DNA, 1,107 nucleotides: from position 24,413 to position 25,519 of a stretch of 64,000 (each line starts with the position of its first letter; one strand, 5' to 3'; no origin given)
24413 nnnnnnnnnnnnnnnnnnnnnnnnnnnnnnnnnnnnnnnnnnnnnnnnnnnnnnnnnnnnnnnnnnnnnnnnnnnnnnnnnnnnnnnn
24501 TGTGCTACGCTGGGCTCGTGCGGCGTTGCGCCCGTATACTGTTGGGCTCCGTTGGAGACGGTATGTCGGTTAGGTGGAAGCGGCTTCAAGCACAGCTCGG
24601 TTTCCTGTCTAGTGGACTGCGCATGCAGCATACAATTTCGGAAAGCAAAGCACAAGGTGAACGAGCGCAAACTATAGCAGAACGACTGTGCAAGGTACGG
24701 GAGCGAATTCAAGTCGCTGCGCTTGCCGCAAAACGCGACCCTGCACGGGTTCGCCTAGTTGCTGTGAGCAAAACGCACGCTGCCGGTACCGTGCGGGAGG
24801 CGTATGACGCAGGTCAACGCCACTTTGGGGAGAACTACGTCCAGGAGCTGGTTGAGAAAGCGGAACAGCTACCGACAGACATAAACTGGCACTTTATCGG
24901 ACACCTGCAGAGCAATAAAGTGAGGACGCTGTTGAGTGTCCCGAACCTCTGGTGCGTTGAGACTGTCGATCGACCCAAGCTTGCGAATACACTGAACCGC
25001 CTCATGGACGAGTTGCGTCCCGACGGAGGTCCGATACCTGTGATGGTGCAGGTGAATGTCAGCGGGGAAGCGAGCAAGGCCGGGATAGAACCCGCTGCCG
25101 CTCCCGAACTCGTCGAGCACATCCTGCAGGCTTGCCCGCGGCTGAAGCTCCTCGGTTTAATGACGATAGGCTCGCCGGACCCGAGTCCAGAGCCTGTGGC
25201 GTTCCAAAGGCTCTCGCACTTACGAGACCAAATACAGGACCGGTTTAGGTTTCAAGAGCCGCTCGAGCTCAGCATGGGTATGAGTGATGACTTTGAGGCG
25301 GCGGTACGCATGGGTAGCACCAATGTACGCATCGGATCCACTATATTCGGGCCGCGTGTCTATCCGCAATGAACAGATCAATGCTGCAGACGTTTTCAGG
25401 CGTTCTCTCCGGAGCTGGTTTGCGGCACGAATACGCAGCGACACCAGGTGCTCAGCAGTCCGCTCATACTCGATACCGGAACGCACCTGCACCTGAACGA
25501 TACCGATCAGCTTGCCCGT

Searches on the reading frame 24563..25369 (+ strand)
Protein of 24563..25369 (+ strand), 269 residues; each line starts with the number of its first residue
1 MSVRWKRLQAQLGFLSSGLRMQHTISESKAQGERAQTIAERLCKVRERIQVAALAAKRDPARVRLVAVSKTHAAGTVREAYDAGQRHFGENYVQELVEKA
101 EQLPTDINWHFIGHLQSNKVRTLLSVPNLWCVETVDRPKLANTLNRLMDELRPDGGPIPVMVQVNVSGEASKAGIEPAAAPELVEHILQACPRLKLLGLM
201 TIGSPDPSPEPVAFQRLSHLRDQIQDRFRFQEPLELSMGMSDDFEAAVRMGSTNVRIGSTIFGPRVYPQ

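Call 54: list_cluster_members(proteins=[window:24563-25369:+, window:25997-26464:-])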
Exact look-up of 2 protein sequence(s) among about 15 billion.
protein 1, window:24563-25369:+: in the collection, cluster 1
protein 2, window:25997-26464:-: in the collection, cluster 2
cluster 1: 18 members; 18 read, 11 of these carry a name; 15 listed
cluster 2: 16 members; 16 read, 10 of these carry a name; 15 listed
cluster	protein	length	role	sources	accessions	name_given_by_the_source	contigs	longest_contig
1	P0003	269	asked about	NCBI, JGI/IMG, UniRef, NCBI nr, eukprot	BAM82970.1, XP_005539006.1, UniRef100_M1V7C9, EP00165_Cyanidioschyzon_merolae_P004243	probable proline synthetase associated protein [Cyanidioschyzon merolae strain 10D] | Pyridoxal phosphate homeostasis protein n=1 Tax=Cyanidioschyzon merolae (strain NIES-3377 ... | XP_005539006.1 probable proline synthetase associated protein [Cyanidioschyzon merolae ...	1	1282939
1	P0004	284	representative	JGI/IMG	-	pyridoxal phosphate enzyme (YggS family)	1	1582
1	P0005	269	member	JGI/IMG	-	pyridoxal phosphate enzyme (YggS family)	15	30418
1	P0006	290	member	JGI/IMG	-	pyridoxal phosphate enzyme (YggS family)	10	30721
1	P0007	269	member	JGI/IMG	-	pyridoxal phosphate enzyme (YggS family)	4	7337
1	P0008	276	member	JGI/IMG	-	pyridoxal phosphate enzyme (YggS family)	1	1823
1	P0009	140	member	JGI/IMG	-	pyridoxal phosphate enzyme (YggS family)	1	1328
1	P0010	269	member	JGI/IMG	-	pyridoxal phosphate enzyme (YggS family)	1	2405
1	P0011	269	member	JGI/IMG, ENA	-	pyridoxal phosphate enzyme (YggS family)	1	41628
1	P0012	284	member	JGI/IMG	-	pyridoxal phosphate enzyme (YggS family)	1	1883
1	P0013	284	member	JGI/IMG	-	pyridoxal phosphate enzyme (YggS family)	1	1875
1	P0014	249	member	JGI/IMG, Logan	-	-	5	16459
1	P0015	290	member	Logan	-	-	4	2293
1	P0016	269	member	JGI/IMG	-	-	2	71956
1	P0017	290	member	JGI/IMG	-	-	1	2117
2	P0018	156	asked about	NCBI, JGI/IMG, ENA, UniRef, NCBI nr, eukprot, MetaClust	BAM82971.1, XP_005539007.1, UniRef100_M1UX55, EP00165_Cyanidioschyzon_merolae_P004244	hypothetical protein, conserved [Cyanidioschyzon merolae strain 10D] | uncharacterized membrane protein YgdD (TMEM256/DUF423 family) | DUF423 domain-containing protein n=1 Tax=Cyanidioschyzon merolae (strain NIES-3377 / 10D) ...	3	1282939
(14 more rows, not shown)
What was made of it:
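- On CMe-1A transposable-element family (C. merolae): Proteins encoded at 24563-25369 and 25997-26464 are identical to XP_005539006.1/BAM82970.1 and XP_005539007.1/BAM82971.1 of strain 10D (call 54).
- Flanking proteins are identical to XP_005539006.1 and XP_005539007.1 (call 54).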
